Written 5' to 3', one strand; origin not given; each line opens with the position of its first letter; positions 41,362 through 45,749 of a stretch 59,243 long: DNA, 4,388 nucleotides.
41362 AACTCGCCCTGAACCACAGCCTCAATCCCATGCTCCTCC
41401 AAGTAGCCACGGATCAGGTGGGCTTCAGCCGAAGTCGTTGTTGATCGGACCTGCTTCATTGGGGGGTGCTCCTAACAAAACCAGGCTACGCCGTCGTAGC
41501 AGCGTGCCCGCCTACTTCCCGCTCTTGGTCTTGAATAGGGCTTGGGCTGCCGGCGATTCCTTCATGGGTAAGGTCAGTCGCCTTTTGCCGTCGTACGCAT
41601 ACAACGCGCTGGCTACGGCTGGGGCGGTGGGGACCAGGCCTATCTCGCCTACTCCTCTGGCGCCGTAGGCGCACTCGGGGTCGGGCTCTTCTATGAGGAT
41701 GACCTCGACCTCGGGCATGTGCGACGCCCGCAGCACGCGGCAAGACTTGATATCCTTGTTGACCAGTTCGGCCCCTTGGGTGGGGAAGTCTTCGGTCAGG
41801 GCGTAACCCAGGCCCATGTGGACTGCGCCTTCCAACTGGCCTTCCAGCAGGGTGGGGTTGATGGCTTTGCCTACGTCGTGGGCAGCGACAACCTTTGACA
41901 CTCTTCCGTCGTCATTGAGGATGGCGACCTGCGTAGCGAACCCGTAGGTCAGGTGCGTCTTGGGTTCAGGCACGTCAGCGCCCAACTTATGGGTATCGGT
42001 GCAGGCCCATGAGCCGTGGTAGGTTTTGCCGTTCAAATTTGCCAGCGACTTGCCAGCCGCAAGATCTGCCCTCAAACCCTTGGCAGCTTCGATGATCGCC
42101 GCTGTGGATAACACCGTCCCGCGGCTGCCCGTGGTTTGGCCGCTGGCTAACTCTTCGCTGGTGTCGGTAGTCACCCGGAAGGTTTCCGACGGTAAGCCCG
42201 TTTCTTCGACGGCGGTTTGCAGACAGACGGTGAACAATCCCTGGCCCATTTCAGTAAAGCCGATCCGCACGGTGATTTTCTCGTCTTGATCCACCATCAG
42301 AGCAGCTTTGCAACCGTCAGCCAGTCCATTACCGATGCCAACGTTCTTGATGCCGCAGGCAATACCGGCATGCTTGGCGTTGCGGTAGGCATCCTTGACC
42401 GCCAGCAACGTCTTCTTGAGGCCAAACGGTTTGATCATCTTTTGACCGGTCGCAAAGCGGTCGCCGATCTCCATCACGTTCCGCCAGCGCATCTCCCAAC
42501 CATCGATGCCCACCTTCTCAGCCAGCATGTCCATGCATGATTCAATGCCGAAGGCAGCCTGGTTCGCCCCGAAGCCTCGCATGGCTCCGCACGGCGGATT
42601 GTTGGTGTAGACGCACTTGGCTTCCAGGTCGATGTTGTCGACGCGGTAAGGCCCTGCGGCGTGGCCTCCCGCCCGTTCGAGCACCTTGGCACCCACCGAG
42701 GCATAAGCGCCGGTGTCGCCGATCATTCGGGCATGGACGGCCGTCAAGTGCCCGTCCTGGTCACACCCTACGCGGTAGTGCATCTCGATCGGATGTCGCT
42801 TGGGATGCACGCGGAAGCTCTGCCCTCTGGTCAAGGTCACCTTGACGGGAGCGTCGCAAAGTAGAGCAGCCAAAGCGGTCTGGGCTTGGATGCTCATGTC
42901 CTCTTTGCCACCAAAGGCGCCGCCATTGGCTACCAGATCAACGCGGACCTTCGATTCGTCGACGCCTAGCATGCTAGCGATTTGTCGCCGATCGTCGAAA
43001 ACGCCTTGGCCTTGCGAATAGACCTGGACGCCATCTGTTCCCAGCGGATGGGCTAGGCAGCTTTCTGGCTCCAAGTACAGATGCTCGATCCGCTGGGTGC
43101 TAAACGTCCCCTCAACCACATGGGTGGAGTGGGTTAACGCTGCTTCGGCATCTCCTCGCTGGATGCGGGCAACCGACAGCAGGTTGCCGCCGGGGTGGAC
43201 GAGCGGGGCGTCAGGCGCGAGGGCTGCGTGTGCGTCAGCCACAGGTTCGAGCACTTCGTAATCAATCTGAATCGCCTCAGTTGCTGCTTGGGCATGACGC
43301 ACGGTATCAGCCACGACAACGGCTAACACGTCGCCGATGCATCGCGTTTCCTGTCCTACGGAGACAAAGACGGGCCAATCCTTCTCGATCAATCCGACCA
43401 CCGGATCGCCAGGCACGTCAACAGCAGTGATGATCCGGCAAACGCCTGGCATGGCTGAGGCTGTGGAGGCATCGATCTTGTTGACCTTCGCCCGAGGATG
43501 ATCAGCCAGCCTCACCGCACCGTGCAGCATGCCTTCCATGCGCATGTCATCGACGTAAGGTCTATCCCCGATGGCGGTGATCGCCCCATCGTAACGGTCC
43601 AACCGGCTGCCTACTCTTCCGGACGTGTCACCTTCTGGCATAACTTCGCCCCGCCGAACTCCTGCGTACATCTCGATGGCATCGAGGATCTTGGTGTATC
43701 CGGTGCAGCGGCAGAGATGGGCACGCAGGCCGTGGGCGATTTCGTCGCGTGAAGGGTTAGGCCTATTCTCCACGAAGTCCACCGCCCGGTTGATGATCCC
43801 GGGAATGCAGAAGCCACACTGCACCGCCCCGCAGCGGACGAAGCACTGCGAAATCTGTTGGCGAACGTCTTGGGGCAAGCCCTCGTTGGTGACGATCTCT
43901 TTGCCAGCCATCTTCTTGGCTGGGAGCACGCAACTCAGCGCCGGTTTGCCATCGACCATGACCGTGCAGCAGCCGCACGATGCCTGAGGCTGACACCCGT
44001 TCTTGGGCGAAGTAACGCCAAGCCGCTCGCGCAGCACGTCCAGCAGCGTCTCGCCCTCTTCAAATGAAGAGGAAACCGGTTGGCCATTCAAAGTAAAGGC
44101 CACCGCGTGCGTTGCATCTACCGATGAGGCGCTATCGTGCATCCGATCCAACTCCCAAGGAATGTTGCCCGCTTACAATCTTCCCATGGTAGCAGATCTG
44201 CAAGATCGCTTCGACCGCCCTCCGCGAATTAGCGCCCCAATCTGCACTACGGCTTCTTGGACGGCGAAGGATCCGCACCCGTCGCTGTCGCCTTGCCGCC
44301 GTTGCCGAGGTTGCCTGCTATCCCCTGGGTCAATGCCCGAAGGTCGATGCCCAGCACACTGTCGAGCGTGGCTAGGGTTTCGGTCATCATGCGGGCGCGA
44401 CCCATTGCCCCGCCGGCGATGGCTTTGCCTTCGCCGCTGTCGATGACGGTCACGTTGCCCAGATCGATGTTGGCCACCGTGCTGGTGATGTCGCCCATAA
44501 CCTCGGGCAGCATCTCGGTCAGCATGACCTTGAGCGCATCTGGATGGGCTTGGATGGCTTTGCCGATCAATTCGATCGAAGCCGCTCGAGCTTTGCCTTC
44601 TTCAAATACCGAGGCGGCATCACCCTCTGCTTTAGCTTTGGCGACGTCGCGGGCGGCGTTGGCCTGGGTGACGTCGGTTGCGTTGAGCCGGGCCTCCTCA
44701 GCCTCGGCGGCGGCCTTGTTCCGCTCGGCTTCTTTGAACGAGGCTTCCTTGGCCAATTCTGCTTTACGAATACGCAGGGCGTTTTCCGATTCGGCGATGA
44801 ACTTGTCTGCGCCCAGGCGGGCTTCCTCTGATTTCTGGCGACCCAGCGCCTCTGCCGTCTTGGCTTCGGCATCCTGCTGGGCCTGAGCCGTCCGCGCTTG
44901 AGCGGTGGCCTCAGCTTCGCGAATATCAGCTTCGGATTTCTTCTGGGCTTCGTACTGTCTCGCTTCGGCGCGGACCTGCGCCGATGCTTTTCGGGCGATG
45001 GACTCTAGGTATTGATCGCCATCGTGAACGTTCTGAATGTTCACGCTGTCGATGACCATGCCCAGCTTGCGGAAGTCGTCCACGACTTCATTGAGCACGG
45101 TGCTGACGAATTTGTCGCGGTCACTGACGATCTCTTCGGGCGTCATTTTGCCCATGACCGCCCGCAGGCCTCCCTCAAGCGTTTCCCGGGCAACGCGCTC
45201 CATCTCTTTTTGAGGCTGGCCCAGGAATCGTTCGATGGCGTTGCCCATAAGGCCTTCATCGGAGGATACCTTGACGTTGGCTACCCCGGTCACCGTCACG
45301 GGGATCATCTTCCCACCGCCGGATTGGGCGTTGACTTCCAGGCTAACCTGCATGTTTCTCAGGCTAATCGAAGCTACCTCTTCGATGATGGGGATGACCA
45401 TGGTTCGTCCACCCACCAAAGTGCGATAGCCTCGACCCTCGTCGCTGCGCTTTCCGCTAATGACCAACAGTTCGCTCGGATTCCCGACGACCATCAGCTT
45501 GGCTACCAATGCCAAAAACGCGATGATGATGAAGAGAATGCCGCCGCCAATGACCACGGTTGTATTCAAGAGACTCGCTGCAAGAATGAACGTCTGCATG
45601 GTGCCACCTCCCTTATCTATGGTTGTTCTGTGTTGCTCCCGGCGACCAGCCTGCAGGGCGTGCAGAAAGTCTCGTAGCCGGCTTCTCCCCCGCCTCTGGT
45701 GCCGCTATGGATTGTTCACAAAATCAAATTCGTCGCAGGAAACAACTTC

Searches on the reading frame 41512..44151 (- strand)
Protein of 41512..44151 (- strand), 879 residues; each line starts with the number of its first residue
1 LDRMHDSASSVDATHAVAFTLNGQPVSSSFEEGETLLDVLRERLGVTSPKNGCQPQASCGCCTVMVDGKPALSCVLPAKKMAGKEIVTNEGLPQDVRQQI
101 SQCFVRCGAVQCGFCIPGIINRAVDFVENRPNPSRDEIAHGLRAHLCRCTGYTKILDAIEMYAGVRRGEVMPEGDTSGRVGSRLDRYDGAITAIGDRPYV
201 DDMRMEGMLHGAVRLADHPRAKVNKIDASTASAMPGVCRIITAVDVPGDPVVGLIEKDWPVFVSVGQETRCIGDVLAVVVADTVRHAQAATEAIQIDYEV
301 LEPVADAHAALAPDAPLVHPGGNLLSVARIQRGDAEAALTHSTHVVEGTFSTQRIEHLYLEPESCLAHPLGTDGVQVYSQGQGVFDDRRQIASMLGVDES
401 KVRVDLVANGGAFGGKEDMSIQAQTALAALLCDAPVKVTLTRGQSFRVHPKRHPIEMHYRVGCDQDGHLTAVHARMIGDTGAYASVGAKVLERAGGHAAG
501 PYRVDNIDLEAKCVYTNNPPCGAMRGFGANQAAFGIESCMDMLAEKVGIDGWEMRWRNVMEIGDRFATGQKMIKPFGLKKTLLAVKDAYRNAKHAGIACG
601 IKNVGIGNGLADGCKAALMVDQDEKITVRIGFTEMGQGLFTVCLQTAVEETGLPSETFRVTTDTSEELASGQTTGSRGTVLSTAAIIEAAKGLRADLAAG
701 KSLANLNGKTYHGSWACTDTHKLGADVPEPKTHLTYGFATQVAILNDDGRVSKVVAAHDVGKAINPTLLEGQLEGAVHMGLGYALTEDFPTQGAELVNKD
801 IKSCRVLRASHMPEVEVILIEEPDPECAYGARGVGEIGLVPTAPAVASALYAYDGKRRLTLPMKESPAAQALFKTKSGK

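Call 81: search_protein_families(library=pfam, proteins=[window:41512-44151:-], max_evalue=0.0001)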
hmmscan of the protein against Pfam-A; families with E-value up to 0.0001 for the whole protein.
window:41512-44151:- (879 aa): 5 families
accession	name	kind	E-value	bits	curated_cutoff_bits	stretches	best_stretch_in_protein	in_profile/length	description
PF02738.23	MoCoBD_1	-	4.1e-78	262.3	27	1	323-559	8-244/244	Molybdopterin cofactor-binding domain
PF20256.3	MoCoBD_2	-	1.1e-35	124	27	1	595-813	27-283/283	Molybdopterin cofactor-binding domain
PF01799.25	Fer2_2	-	1e-22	80.5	30.3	1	88-160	1-75/75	[2Fe-2S] binding domain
PF01315.27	Ald_Xan_dh_C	-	2.3e-22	79.8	31.3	1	195-301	2-109/110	Aldehyde oxidase and xanthine dehydrogenase, a/b hammerhead domain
PF00111.32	Fer2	-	5.5e-06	26.7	21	1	19-70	1-52/77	2Fe-2S iron-sulfur cluster binding domain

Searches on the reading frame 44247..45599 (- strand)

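Call 81: search_protein_families(library=pfam, proteins=[window:44247-45599:-], max_evalue=0.0001)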
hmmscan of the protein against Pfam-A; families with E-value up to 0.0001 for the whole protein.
window:44247-45599:- (450 aa): 1 family
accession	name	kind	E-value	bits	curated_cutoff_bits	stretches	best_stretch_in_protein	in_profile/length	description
PF01145.31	Band_7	-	9.4e-24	84.8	23.6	1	40-220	4-174/176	SPFH domain / Band 7 family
